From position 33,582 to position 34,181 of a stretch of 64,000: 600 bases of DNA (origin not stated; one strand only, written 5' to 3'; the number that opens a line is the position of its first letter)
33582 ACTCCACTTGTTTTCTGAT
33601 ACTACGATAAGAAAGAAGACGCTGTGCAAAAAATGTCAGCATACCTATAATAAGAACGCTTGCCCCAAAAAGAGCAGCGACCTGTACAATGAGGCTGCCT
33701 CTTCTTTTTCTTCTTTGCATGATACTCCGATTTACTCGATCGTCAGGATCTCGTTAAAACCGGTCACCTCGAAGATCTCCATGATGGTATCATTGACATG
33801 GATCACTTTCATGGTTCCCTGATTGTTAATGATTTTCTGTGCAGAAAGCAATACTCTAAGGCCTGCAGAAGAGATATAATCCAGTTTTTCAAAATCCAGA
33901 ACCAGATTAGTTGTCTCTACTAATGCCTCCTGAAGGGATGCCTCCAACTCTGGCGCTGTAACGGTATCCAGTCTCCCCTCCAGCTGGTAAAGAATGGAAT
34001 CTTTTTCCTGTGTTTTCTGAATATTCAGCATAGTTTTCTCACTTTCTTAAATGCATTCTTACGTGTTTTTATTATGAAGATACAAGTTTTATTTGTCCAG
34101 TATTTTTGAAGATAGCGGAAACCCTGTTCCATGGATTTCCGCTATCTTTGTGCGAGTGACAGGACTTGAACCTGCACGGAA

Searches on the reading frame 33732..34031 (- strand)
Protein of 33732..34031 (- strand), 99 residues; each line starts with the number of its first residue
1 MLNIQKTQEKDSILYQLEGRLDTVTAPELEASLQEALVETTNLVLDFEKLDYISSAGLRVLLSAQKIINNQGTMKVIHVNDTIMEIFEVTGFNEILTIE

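Call 10: find_encoding_contigs(protein=window:33732-34031:-, flank=10000, max_places=10)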
Protein window:33732-34031:- (99 aa): 13 contigs read that carry it; 10 places shown.
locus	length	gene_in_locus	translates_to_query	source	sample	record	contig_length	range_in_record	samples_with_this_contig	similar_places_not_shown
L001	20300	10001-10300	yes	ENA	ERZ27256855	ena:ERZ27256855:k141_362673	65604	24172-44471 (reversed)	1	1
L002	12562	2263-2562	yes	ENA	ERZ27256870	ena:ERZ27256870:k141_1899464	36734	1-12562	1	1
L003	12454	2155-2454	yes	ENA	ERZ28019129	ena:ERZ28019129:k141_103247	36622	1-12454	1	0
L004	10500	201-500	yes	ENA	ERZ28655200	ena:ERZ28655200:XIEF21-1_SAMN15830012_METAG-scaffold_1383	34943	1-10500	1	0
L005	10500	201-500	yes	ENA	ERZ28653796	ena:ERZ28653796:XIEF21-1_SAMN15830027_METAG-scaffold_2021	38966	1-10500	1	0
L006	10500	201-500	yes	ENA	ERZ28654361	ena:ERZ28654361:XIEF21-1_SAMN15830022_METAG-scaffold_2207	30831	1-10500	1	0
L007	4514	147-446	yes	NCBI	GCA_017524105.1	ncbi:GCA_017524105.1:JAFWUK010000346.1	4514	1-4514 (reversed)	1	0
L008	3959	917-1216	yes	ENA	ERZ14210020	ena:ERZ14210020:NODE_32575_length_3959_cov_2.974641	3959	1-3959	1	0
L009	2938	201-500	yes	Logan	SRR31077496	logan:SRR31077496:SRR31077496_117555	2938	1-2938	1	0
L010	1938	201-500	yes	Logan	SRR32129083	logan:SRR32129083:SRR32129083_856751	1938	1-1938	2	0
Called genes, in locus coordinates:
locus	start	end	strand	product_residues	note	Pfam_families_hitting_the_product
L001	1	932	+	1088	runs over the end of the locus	PF00005:ABC_tran, PF13304:AAA_21 (faint), PF02687:FtsX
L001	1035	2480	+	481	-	PF00254:FKBP_C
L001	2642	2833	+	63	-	-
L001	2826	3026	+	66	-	-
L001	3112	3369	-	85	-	-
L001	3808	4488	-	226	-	PF01381:HTH_3 (faint)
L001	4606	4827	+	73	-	PF20063:DUF6462 (faint)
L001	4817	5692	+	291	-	-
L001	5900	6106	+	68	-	-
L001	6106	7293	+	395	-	PF03796:DnaB_C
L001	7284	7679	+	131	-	-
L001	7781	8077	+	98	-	-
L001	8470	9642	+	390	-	PF13102:Phage_int_SAM_5 (faint), PF00589:Phage_integrase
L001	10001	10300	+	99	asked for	PF01740:STAS, PF13466:STAS_2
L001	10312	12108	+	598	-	PF07228:SpoIIE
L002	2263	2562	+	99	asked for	PF01740:STAS, PF13466:STAS_2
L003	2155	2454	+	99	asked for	PF01740:STAS, PF13466:STAS_2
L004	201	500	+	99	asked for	PF01740:STAS, PF13466:STAS_2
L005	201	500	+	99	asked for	PF01740:STAS, PF13466:STAS_2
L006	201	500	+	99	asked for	PF01740:STAS, PF13466:STAS_2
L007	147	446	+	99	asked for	PF01740:STAS, PF13466:STAS_2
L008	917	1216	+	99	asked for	PF01740:STAS, PF13466:STAS_2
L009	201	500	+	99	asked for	PF01740:STAS, PF13466:STAS_2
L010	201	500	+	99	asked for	PF01740:STAS, PF13466:STAS_2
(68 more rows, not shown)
